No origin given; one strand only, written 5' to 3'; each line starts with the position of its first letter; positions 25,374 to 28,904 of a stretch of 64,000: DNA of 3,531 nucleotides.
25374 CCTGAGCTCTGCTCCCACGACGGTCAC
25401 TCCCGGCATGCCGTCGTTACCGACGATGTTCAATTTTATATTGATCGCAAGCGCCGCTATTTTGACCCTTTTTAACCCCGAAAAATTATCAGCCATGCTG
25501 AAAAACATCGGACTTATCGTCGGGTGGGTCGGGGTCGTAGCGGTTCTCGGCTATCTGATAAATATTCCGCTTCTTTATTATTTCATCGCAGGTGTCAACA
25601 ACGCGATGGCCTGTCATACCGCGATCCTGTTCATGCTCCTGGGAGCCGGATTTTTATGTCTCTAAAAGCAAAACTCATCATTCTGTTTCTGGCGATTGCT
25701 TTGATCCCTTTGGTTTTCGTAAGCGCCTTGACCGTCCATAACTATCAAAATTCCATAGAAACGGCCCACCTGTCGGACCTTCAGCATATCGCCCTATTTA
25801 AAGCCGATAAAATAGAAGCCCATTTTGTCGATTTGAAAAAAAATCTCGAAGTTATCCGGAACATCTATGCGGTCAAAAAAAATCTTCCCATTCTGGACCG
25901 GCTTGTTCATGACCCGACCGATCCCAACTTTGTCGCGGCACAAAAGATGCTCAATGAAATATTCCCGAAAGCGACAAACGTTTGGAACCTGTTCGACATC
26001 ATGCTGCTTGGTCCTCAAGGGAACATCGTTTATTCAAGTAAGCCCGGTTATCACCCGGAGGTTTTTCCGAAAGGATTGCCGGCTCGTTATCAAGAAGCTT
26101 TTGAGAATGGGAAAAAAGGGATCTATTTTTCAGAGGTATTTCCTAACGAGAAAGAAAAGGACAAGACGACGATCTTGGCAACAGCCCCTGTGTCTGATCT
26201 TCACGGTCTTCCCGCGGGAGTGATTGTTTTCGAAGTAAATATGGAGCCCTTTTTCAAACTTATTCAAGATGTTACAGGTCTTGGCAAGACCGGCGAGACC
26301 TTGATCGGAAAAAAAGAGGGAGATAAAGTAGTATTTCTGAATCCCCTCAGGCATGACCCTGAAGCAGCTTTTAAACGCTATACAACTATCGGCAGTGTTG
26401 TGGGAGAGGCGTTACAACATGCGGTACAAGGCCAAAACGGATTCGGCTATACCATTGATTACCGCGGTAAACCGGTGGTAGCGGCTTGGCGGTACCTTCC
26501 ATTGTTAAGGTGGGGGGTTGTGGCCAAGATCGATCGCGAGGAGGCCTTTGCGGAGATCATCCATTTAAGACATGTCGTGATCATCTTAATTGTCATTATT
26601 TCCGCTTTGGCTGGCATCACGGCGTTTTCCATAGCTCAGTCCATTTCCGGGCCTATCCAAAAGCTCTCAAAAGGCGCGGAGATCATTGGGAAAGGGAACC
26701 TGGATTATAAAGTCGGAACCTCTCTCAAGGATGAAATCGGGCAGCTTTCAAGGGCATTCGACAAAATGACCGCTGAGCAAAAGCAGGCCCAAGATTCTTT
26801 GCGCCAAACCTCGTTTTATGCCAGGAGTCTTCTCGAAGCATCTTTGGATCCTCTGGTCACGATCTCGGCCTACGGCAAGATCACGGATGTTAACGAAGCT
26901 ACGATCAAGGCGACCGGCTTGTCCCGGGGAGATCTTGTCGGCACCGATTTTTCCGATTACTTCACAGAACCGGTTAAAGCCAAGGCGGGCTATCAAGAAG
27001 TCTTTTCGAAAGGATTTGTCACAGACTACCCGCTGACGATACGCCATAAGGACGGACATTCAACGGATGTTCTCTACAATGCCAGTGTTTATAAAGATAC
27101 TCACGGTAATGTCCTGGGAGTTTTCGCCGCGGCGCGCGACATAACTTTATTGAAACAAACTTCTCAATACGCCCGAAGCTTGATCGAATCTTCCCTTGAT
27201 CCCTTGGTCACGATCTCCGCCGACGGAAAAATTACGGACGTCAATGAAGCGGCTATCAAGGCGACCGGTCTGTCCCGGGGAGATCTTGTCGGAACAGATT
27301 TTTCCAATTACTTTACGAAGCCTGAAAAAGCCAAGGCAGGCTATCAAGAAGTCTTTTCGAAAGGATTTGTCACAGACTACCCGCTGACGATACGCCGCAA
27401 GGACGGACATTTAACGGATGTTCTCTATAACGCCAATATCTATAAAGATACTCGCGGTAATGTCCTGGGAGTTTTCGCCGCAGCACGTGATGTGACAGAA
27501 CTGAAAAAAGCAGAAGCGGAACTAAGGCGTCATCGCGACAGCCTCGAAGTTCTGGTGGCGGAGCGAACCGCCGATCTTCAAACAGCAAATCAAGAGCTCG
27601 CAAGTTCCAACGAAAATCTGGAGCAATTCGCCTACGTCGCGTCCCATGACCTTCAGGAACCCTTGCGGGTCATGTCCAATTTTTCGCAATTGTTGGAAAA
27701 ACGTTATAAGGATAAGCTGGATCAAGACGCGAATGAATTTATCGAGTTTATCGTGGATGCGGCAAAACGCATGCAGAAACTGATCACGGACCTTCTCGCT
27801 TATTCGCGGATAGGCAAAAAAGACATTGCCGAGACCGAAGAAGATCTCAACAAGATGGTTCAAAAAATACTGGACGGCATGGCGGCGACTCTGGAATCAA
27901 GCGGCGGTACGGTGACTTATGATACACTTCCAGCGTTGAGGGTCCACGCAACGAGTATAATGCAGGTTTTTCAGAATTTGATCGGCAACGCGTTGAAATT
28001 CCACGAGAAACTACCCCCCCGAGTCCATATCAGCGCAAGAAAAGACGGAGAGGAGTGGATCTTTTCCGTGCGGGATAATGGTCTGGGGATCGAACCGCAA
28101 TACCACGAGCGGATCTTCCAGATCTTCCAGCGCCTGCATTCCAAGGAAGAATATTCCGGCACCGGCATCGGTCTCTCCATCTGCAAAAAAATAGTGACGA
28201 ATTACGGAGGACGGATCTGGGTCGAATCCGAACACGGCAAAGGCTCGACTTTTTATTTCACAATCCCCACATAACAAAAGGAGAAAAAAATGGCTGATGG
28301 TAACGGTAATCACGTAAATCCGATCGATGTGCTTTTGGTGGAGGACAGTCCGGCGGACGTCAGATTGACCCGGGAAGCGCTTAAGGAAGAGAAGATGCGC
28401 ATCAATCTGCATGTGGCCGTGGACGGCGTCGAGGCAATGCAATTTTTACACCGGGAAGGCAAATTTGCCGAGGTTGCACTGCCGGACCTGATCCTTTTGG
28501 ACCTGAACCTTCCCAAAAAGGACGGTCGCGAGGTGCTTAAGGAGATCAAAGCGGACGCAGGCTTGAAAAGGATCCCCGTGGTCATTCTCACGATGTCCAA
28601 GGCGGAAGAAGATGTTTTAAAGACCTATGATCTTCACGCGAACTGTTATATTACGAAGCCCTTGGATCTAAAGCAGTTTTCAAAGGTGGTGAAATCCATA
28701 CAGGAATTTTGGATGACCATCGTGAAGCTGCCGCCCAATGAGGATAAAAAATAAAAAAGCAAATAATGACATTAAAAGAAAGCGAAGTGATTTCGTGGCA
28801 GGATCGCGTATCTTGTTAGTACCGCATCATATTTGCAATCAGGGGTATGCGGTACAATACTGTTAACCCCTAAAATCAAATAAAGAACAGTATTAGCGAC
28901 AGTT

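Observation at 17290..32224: Paralogous tiny basic Cys-rich proteins (C-x2-C-x8-9-CCG), each the first gene after a motif copy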

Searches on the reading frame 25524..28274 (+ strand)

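Call 18: search_protein_families(library=pfam, proteins=[window:25524-28274:+], max_evalue=0.001)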
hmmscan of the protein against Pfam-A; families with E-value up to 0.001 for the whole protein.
window:25524-28274:+ (916 aa): 11 families
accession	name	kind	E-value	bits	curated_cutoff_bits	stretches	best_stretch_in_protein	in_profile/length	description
PF02518.31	HATPase_c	-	2.4e-28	99.2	26.4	1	810-915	4-108/111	Histidine kinase-, DNA gyrase B-, and HSP90-like ATPase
PF13426.13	PAS_9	-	1.5e-24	86.6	27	2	560-659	3-103/103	PAS domain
PF00989.32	PAS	-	3.8e-21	75.6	22.6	2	551-657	4-113/113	PAS fold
PF08448.16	PAS_4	-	4.6e-14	53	23.1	2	555-661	2-109/110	PAS fold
PF00512.31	HisKA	-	1.5e-13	51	26.9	1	699-764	2-64/66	His Kinase A (phospho-acceptor) domain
PF00672.30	HAMP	-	9.1e-11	42.4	25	1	370-417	2-49/53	HAMP domain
PF02743.24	dCache_1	-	2.2e-10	40.9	45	1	153-334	65-239/240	Cache domain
PF13188.13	PAS_8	-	2.4e-10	40.4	21.8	1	551-596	4-50/65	PAS domain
PF24820.1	Diguanyl_cycl_sensor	-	2.9e-09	37.3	28.1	0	553-613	1-59/109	Diguanylate cyclase-like sensor domain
PF08447.18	PAS_3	-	8e-07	29.7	25.6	0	571-649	2-84/89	PAS fold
PF14501.12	HATPase_c_5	-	1.4e-05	25.4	22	1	809-905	3-93/102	GHKL domain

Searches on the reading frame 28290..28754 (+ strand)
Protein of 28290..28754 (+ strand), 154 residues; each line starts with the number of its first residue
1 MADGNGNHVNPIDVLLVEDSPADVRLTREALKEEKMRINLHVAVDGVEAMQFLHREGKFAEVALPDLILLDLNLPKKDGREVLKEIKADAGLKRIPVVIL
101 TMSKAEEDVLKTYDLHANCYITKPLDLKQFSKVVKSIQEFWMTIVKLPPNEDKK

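Call 18: search_protein_families(library=pfam, proteins=[window:28290-28754:+], max_evalue=0.001)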
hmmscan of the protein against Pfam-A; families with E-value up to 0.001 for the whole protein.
window:28290-28754:+ (154 aa): 1 family
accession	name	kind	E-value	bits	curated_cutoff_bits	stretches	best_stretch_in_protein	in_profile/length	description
PF00072.30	Response_reg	-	1.7e-21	76.9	30.2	1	14-134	1-110/111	Response regulator receiver domain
